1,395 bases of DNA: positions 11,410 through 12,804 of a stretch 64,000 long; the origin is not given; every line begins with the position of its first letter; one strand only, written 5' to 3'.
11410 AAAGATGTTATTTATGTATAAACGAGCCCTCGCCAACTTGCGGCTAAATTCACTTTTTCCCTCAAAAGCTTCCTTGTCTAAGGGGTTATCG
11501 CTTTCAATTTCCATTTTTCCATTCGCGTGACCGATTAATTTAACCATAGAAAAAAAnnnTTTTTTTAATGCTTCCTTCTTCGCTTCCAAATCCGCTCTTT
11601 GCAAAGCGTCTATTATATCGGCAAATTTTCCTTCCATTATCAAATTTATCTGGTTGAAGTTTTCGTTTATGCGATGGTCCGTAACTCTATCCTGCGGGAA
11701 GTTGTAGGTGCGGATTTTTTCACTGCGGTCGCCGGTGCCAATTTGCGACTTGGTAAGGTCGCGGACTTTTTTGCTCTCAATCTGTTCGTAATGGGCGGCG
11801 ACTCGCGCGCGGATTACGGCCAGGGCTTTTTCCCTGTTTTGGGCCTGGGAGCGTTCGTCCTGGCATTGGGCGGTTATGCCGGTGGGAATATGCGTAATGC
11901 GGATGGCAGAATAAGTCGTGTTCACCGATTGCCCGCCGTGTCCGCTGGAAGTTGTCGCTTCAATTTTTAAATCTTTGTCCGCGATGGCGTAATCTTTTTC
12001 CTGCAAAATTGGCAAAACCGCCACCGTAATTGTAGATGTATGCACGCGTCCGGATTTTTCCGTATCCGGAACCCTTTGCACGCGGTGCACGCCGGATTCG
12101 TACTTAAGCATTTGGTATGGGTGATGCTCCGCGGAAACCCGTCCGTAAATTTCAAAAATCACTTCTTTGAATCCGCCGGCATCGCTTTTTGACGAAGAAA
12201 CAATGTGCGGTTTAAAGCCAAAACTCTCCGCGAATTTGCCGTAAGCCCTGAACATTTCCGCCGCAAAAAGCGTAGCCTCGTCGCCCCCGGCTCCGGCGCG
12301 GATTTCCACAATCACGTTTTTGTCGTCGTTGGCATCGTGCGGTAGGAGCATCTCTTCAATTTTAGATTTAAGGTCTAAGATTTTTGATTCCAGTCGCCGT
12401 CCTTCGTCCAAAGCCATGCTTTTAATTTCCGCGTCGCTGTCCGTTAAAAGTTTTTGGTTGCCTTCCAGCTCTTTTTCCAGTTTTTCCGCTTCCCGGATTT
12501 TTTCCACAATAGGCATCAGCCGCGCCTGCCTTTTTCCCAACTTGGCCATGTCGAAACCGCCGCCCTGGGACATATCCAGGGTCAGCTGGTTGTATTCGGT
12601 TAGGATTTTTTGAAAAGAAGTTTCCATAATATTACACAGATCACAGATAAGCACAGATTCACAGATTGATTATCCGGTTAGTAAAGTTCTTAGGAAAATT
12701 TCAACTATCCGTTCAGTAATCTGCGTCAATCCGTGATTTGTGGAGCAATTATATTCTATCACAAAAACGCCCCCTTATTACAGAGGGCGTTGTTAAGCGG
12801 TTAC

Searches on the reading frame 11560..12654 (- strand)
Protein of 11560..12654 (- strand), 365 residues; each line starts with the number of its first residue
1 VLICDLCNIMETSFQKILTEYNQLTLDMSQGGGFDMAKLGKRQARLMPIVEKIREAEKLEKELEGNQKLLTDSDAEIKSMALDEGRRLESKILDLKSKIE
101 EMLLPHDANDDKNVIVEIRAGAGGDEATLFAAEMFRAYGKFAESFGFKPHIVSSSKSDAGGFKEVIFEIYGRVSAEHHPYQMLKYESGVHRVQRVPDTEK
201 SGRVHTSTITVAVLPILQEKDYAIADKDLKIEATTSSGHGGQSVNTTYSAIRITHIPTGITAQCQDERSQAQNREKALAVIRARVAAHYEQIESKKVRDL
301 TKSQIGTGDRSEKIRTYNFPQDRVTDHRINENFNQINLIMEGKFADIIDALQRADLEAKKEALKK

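Call 50: search_protein_families(library=pfam, proteins=[window:11560-12654:-], max_evalue=0.001)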
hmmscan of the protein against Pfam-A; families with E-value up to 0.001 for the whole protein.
window:11560-12654:- (365 aa): 2 families
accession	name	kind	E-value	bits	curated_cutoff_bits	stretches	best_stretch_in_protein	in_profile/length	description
PF03462.23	PCRF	-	7.3e-58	196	24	1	35-211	23-194/194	PCRF domain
PF00472.26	RF-1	-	2.4e-37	127.9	35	1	220-328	3-116/116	RF-1 domain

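Call 52: search_protein_families(library=ncbifam, proteins=[window:11560-12654:-], max_evalue=0.00001)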
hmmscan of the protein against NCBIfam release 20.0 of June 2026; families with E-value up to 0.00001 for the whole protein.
window:11560-12654:- (365 aa): 5 families
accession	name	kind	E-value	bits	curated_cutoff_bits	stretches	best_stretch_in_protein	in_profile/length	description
NF001859.2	PRK00591.1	equivalog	5e-127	423.8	400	1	21-357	8-344/347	peptide chain release factor 1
TIGR00019.1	prfA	equivalog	1.5e-122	409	423.25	1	35-363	35-358/361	peptide chain release factor 1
TIGR00020.2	prfB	exception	2.3e-65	221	370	1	38-351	45-351/353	peptide chain release factor 2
TIGR03072.1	release_prfH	equivalog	5.4e-21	75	166.65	1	117-300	4-181/200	peptide chain release factor H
NF006718.0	PRK09256.1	equivalog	2.5e-09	37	100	0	219-254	7-42/140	alternative ribosome rescue aminoacyl-tRNA hydrolase ArfB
